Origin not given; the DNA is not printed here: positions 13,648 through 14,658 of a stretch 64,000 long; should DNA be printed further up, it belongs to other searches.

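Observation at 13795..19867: Two-gene operon: giant Ca-binding adhesin followed by a membrane-tethered double winged-helix protein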

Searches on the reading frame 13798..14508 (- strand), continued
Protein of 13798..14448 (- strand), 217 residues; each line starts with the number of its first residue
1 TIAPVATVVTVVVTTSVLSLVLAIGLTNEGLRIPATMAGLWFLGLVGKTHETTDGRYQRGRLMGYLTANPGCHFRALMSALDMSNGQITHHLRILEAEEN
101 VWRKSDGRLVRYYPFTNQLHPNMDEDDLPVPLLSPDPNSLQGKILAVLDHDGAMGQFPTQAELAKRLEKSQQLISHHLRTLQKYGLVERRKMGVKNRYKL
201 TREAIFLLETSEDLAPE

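Call 44: predict_structure(alignment_id=A3)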
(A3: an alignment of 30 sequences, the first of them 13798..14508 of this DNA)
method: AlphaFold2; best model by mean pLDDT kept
length: 237 residues; sequences in the alignment: 30
mean_pLDDT: 71.5   pTM: 0.38
mean pLDDT of the five models: 71.5, 60.5, 53.4, 51.8, 47.3
residues with pLDDT >= 90: 27; 70-90: 120; 50-70: 52; < 50: 38
segments of 3 or more residues with pLDDT < 50: 1-21, 64-72, 150-153, 234-237
pLDDT, mean of each block of 10 residues (from residue 1): 39 40 66 83 76 63 49 68 79 76 84 86 77 63 59 62 86 81 93 92 84 87 69 49
secondary structure, 60 per line:
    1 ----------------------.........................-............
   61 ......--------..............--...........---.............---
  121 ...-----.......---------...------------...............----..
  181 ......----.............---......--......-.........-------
elements in order: H23-47 H49-66 H75-88 E91-93 H94-101 H105-117 E121-123 E129-132 H160-174 H180-186 H191-203 E207-212 E215-220 H222-230
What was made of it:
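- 14368..14445 (-): Gene B transmembrane helix (residues 641-666), with invariant polar residues T653, S655 and S658. AF2 predicts helix 642-666 (call 44).
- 14308..14367 (-): Conserved juxtamembrane element (residues 667-686): NEGLR loop plus a short hydrophobic helix, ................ AF2 predicts helix 668-685 (call 44).
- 14107..14286 (-): Winged helix 1 (residues about 694-753). AF2 shows the H-S-H-H-S-S order of elements (call 44).
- On HVO_0163-like tandem winged-helix module (Pfam PF24266 followed by an ArsR/MarR wHTH): AF2 shows two H-H-H-S-S units (call 44).
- The AF2 confidence for the C-terminal module is only moderate (mean pLDDT 71.5; call 44).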

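Call 48: fold_search(model_id=the predicted structure, library=pdb)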
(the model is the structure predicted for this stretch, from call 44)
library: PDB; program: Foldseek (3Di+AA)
matches with E <= 10: 1899; with E <= 0.001: 16
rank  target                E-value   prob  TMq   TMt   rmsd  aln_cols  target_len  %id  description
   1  8iue_P                9.4e-05  1.00  0.24  0.19  13.9       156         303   15  RNA polymerase III pre-initiation complex melting complex 1 (released 2023-05-24)
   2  8cli_A                1.6e-04  1.00  0.25  0.11  21.5       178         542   12  TFIIIC TauB-DNA monomer (released 2023-06-21)
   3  8cll_A                2.7e-04  1.00  0.24  0.18  18.5       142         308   16  Structural insights into human TFIIIC promoter recognition (released 2023-06-21)
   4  3cuq_B                3.2e-04  0.99  0.22  0.25  15.0       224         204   12  Integrated structural and functional model of the human ESCRT-II complex (released 2008-11-04)
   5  1r23_A                3.7e-04  1.00  0.26  0.58   1.6        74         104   28  Crystal structure of the cyanobacterial metallothionein repressor SmtB in the Zn1-form (one Zn(II) per dimer) (released 2004-05-18)
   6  4i98_C                3.9e-04  1.00  0.27  0.36   8.4       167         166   16  Crystal structure of the complex between ScpA(residues 1-160)-ScpB(residues 1-183) (released 2013-01-30)
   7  1smt_B                5.0e-04  1.00  0.26  0.59   1.7        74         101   28  SMTB REPRESSOR FROM SYNECHOCOCCUS PCC7942 (released 1997-12-03)
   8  1r23_B                6.0e-04  1.00  0.27  0.63   1.5        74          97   28  Crystal structure of the cyanobacterial metallothionein repressor SmtB in the Zn1-form (one Zn(II) per dimer) (released 2004-05-18)
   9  2zme_B                6.4e-04  0.99  0.24  0.26  14.3       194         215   13  Integrated structural and functional model of the human ESCRT-II complex (released 2008-11-04)
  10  2uwm_A                6.8e-04  1.00  0.26  0.31  10.7       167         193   17  C-TERMINAL DOMAIN(WH2-WH4) OF ELONGATION FACTOR SELB IN COMPLEX WITH SECIS RNA (released 2007-05-08)
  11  1r1t_B                7.3e-04  1.00  0.26  0.60   1.9        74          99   30  Crystal structure of the cyanobacterial metallothionein repressor SmtB in the apo-form (released 2004-05-18)
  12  5yi0_A                7.7e-04  1.00  0.27  0.43  12.5       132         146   19  Structure of Lactococcus lactis ZitR, C30AH42A mutant (released 2017-12-06)
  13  5yi3_B                8.7e-04  1.00  0.26  0.41   9.3        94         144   20  Structure of Lactococcus lactis ZitR, C30S mutant in complex with DNA (released 2017-12-06)
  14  5yhz                  8.7e-04  1.00  0.26  0.41  13.1       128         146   17  Structure of Lactococcus lactis ZitR, E41A mutant (released 2017-12-06)
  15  6juv_A                8.7e-04  1.00  0.28  0.33  13.7       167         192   14  Crytsal structure of ScpB derived from Pyrococcus yayanosii (released 2020-01-22)
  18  1r22_B                1.1e-03  1.00  0.27  0.59   3.4        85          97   25  Crystal structure of the cyanobacterial metallothionein repressor SmtB (C14S/C61S/C121S mutant) in the Zn2alpha5-form (released 2004-05-18)
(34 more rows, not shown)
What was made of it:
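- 13819..14031 (-): Winged helix 2 (residues about 779-849), ArsR/SmtB-like, with recognition helix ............. Foldseek SmtB match at rmsd 1.5-1.9 A over 74 residues (call 48).
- On HVO_0163-like tandem winged-helix module (Pfam PF24266 followed by an ArsR/MarR wHTH): Foldseek hits to tandem winged-helix proteins span both units (call 48).
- On ArsR/SmtB metalloregulators: Foldseek rmsd of 1.5-1.9 A (call 48).
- Checked: The AF2 model superposes on SmtB at 1.5-1.9 A over 74 residues (calls 44, 48).
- The fold hits include ScpB, ESCRT-II, TFIIIC and RPC34-type tandem winged helices (call 48).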

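Call 56: find_encoding_contigs(protein=P0172, flank=10000, max_places=3)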
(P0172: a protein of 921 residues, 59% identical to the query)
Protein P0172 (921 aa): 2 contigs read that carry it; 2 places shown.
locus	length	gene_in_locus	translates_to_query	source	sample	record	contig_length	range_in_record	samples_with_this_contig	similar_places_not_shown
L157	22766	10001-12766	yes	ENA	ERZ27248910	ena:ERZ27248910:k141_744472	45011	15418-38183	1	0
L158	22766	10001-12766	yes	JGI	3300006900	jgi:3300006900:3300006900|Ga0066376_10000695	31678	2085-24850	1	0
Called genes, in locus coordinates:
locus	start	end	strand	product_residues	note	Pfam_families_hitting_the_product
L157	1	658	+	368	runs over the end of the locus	PF00534:Glycos_transf_1, PF13692:Glyco_trans_1_4, PF13524:Glyco_trans_1_2 (weak)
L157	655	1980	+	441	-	PF01943:Polysacc_synt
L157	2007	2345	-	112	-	PF00462:Glutaredoxin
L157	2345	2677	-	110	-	PF01722:BolA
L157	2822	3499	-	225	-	PF00834:Ribul_P_3_epim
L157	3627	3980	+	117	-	PF14595:Thioredoxin_9 (weak), PF00085:Thioredoxin, PF13098:Thioredoxin_2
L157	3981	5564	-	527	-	PF13191:AAA_16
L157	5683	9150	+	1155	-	PF23381:Beta-prop_IFT122_1st, PF23414:Beta-prop_EML_2 (weak), PF24807:WD40_CDC20-Fz, PF25174:Beta-prop_THOC3, PF24814:WD40_Prp19 (weak), PF24817:WD40_WDHD1_1st, PF23381:Beta-prop_IFT122_1st, PF25174:Beta-prop_THOC3, +6 more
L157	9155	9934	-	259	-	PF00753:Lactamase_B, PF12706:Lactamase_B_2 (weak)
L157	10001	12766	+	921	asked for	PF12690:BsuPI (faint), PF01022:HTH_5 (faint), PF24266:HTH_HVO_0163_N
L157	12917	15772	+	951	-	PF00133:tRNA-synt_1, PF01406:tRNA-synt_1e (faint), PF09334:tRNA-synt_1g, PF13603:tRNA-synt_1_2, PF00133:tRNA-synt_1, PF08264:Anticodon_1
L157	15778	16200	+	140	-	PF04134:DCC1-like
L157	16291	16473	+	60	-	-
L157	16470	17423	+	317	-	PF14811:TPD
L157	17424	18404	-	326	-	PF00288:GHMP_kinases_N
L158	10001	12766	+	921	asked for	PF12690:BsuPI (faint), PF01022:HTH_5 (faint), PF24266:HTH_HVO_0163_N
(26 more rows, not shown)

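Call 57: find_encoding_contigs(protein=P0175, flank=10000, max_places=3)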
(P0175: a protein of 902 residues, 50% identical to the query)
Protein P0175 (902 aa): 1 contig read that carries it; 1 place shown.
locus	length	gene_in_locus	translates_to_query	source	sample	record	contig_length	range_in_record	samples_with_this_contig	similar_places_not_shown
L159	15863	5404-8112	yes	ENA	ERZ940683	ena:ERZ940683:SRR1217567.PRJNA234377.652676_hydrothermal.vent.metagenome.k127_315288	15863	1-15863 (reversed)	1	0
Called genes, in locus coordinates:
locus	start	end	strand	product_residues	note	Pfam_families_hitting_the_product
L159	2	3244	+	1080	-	?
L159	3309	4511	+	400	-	PF00989:PAS, PF00512:HisKA, PF13581:HATPase_c_2 (weak), PF02518:HATPase_c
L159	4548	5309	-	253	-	PF00753:Lactamase_B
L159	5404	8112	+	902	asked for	PF12690:BsuPI (faint), PF13412:HTH_24 (faint), PF24266:HTH_HVO_0163_N, PF12802:MarR_2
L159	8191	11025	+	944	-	PF00133:tRNA-synt_1, PF01406:tRNA-synt_1e (faint), PF09334:tRNA-synt_1g, PF13603:tRNA-synt_1_2, PF00133:tRNA-synt_1, PF08264:Anticodon_1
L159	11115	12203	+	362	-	PF14811:TPD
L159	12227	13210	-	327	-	PF00288:GHMP_kinases_N (weak)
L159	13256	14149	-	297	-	PF01193:RNA_pol_L, PF01000:RNA_pol_A_bac (weak)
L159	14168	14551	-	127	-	PF00411:Ribosomal_S11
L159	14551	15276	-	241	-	PF01479:S4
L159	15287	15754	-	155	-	PF00416:Ribosomal_S13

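Call 58: find_encoding_contigs(protein=P0188, flank=7000, max_places=2)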
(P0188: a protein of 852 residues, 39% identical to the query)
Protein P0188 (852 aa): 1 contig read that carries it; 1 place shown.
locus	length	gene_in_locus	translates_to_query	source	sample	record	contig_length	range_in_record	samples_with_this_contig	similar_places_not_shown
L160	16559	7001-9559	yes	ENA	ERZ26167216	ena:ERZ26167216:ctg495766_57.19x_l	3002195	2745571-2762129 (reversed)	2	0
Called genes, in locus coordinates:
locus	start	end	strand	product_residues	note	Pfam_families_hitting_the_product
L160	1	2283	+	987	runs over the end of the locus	PF02412:TSP_3 (weak)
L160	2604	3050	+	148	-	-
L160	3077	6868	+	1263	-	-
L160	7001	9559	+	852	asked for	PF24266:HTH_HVO_0163_N, PF01022:HTH_5 (faint), PF12840:HTH_20 (weak)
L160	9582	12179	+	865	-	PF24266:HTH_HVO_0163_N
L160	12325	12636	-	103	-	-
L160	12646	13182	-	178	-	PF01625:PMSR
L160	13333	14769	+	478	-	PF00270:DEAD, PF04851:ResIII (weak), PF00271:Helicase_C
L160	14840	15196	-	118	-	-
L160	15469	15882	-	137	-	PF00903:Glyoxalase, PF22677:Ble-like_N (faint), PF18029:Glyoxalase_6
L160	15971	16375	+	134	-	PF02566:OsmC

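Call 59: find_encoding_contigs(protein=P0240, flank=7000, max_places=2)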
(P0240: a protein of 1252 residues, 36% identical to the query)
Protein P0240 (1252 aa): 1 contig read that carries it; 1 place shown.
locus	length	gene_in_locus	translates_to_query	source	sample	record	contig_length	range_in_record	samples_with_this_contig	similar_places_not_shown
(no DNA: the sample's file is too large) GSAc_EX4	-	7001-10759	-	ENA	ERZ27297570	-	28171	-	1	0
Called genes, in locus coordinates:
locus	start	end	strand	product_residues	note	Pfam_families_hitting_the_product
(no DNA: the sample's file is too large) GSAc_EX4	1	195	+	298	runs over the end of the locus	PF13482:RNase_H_2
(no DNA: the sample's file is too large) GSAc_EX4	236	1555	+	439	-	-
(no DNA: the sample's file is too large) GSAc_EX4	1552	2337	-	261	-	PF00590:TP_methylase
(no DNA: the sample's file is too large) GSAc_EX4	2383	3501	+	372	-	PF25133:TYW2_N_2, PF02475:TRM5-TYW2_MTfase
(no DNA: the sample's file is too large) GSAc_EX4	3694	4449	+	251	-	PF01411:tRNA-synt_2c, PF07973:tRNA_SAD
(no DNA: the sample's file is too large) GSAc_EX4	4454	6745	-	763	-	PF18911:PKD_4, PF00801:PKD, PF18911:PKD_4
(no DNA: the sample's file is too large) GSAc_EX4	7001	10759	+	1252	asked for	PF23619:Ig_VWA7 (faint), PF10633:NPCBM_assoc (faint), PF12840:HTH_20 (faint), PF07705:CARDB, PF24266:HTH_HVO_0163_N, PF13412:HTH_24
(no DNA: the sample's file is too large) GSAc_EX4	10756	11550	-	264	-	PF10418:DHODB_Fe-S_bind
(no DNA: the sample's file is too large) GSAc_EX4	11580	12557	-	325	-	PF01180:DHO_dh, PF01207:Dus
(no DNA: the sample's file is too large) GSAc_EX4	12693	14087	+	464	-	PF00400:WD40 (faint), PF13570:Beta-prop_ACSF4, PF24807:WD40_CDC20-Fz (faint), PF25173:Beta-prop_WDR3_1st (faint), PF23381:Beta-prop_IFT122_1st, PF13360:PQQ_2, PF23414:Beta-prop_EML_2 (weak), PF25174:Beta-prop_THOC3 (weak), +2 more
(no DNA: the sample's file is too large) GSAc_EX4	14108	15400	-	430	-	PF23435:DUF7121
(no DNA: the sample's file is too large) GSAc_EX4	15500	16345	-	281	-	?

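Call 60: find_encoding_contigs(protein=P0253, flank=7000, max_places=2)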
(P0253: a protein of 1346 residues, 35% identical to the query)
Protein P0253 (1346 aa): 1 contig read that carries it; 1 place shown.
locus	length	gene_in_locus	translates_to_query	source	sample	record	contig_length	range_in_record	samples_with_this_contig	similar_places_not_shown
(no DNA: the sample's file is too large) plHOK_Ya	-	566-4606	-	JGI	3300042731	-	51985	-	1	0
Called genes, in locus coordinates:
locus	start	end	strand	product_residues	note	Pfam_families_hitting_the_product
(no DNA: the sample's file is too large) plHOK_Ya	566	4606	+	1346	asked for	PF17963:Big_9 (faint), PF05345:He_PIG, PF24266:HTH_HVO_0163_N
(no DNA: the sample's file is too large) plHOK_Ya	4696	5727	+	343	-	PF26550:Tricorn_2nd (faint), PF23389:Beta-prop_WDR19_1st (faint), PF00930:DPPIV_N (faint), PF07676:PD40 (faint), PF26549:Tricorn_N (faint)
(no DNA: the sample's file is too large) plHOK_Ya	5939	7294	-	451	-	PF01637:ATPase_2 (faint), PF13173:AAA_14, PF13635:DUF4143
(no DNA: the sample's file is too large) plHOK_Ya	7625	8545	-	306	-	-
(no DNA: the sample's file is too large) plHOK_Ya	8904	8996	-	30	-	-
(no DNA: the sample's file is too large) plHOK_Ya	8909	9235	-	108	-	-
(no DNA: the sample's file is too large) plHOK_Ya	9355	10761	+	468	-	PF04389:Peptidase_M28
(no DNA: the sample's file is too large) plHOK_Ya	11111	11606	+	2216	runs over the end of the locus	PF13229:Beta_helix (weak), PF05048:NosD, PF13229:Beta_helix, PF05048:NosD, PF13229:Beta_helix, PF05048:NosD (weak), PF13229:Beta_helix (weak)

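Call 81: list_cluster_members(proteins=[P0230, P0290, P0268, P0235, P0221, P0236, P0251, P0256, P0260, P0282])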
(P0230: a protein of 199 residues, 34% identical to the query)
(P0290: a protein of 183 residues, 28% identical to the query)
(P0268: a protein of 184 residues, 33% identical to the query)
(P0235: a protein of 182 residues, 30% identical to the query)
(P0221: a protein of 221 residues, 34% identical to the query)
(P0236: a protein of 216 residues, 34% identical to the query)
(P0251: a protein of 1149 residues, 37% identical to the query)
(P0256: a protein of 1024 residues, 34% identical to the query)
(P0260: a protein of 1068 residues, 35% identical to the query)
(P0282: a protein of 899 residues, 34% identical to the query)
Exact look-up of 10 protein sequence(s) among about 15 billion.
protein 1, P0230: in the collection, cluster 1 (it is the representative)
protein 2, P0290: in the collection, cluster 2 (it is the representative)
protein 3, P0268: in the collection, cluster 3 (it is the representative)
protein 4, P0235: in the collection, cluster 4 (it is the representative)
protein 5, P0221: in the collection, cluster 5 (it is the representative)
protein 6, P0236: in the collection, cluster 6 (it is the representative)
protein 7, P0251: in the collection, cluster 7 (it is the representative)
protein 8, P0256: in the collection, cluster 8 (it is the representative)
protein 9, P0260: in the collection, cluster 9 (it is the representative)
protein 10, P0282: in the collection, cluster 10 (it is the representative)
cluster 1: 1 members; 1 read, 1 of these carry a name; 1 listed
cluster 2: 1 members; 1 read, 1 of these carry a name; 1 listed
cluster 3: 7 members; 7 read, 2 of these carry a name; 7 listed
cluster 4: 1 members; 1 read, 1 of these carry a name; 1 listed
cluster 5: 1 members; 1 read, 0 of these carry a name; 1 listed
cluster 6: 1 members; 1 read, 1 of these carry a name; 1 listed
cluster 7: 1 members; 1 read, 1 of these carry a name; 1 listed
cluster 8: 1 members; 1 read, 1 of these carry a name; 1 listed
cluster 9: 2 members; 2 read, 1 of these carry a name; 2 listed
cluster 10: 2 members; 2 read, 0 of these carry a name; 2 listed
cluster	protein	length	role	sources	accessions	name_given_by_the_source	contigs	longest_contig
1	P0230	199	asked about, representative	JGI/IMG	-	predicted transcriptional regulator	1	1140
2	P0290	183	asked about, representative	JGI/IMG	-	predicted transcriptional regulator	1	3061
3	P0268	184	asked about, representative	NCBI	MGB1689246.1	MAG: hypothetical protein ACPHDM_00965, partial [Candidatus Poseidoniaceae archaeon]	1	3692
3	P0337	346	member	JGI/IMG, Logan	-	predicted transcriptional regulator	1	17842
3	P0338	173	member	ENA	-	-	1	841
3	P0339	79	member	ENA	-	-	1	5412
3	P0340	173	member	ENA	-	-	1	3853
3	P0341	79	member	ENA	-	-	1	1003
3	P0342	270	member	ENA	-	-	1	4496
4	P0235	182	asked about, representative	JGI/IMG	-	predicted transcriptional regulator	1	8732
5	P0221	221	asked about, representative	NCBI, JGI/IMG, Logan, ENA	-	-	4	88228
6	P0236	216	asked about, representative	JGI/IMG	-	predicted transcriptional regulator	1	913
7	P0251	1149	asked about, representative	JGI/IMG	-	predicted transcriptional regulator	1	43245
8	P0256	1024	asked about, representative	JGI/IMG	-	uncharacterized membrane protein/DNA-binding MarR family transcriptional regulator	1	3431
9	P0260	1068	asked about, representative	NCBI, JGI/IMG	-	-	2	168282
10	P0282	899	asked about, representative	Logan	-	-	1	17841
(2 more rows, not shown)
